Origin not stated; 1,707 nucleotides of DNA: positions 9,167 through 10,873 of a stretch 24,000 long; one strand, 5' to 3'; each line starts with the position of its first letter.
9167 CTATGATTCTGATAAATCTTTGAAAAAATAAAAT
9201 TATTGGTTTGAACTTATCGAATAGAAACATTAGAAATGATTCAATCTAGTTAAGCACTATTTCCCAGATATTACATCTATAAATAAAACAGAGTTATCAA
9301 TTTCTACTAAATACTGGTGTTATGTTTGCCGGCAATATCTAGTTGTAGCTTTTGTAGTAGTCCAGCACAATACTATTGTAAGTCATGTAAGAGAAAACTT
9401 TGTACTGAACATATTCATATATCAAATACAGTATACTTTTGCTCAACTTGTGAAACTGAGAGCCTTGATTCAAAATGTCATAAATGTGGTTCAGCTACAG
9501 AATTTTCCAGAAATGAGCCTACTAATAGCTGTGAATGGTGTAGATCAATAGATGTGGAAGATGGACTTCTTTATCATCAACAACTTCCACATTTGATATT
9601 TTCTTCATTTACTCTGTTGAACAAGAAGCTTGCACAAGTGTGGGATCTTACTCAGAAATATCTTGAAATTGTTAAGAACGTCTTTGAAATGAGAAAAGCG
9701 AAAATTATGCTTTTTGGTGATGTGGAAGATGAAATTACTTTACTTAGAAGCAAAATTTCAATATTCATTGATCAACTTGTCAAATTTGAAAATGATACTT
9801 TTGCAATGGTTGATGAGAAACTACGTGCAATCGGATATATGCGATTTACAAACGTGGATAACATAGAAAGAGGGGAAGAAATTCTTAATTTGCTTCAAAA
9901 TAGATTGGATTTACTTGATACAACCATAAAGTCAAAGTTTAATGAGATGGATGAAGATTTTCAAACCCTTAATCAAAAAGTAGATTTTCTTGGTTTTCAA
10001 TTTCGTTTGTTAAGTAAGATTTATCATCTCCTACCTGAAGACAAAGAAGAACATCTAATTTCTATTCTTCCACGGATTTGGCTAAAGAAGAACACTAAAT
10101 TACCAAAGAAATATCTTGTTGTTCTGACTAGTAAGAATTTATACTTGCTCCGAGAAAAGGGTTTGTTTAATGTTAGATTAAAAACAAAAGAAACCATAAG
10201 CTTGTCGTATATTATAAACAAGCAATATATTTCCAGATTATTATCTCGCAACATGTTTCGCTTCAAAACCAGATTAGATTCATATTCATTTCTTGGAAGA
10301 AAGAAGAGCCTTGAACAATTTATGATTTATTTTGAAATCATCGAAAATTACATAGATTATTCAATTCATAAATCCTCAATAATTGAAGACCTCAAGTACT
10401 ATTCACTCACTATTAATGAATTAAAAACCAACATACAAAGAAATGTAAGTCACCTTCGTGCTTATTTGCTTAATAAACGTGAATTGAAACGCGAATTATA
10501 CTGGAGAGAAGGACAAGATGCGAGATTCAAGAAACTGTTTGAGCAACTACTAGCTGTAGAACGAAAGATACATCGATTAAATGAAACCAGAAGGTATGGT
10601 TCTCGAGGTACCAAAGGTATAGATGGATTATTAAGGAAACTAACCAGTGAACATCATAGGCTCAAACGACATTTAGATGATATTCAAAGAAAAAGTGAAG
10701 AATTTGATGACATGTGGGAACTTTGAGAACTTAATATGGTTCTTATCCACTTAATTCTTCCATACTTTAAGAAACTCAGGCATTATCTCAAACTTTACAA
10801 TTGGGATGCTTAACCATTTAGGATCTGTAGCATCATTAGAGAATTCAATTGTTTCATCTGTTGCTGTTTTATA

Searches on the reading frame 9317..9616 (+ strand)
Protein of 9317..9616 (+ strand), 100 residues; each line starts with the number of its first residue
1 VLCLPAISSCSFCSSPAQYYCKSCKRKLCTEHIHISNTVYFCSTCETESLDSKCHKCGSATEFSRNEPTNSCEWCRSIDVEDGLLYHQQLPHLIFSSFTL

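Call 73: search_protein_families(library=pfam, proteins=[window:9317-9616:+], max_evalue=5)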
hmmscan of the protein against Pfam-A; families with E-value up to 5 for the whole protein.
window:9317-9616:+ (100 aa): 7 families
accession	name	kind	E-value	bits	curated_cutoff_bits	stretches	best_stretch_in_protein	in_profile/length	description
PF22586.1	ANCHR-like_BBOX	-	0.00071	20.1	27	2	10-33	2-25/39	ANCHR-like B-box zinc-binding domain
PF00643.29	zf-B_box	-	0.0016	19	24.1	1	9-31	5-28/42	B-box zinc finger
PF24844.1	PolC_DP2_central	-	0.93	8.8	24.3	1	31-71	327-367/372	DNA polymerase II large subunit DP2, central domain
PF12773.13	DZR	-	0.94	10.1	27.3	0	21-60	1-33/45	Double zinc ribbon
PF22082.2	TtuA_LIM_N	-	1.1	9.9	27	1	10-32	2-24/26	2-thiouridine synthetase TtuA, N-terminal LIM domain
PF01155.25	HypA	-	4.1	7.9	28.9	1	48-81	67-98/112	Hydrogenase/urease nickel incorporation, metallochaperone, hypA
PF07295.17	DUF1451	-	5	7.7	26.1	1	53-77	115-139/146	Zinc-ribbon containing domain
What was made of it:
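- Checked: One caveat: a 469-aa protein (9317-10726, +) has a weak, sub-threshold B-box-like zinc module (call 73).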

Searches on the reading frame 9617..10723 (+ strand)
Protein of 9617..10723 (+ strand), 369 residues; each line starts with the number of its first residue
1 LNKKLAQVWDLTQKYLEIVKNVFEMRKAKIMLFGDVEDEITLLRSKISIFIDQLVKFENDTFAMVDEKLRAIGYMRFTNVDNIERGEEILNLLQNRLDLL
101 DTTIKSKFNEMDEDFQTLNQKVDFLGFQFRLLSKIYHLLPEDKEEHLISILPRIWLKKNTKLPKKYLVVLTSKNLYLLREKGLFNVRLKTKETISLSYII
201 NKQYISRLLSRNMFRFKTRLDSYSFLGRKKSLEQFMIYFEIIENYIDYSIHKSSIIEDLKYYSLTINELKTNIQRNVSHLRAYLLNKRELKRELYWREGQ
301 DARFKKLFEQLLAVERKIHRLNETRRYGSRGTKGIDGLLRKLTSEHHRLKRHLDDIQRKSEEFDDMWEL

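Call 73: search_protein_families(library=pfam, proteins=[window:9617-10723:+], max_evalue=5)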
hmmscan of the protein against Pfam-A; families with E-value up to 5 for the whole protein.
window:9617-10723:+ (369 aa): 2 families
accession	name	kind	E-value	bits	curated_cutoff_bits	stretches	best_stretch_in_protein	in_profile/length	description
PF23142.2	PH_PLEKHM2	-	0.077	13.3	22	1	142-219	25-99/140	PLEKHM2 PH domain-like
PF04325.18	DUF465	-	0.86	10.1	25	1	339-365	1-27/48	Protein of unknown function (DUF465)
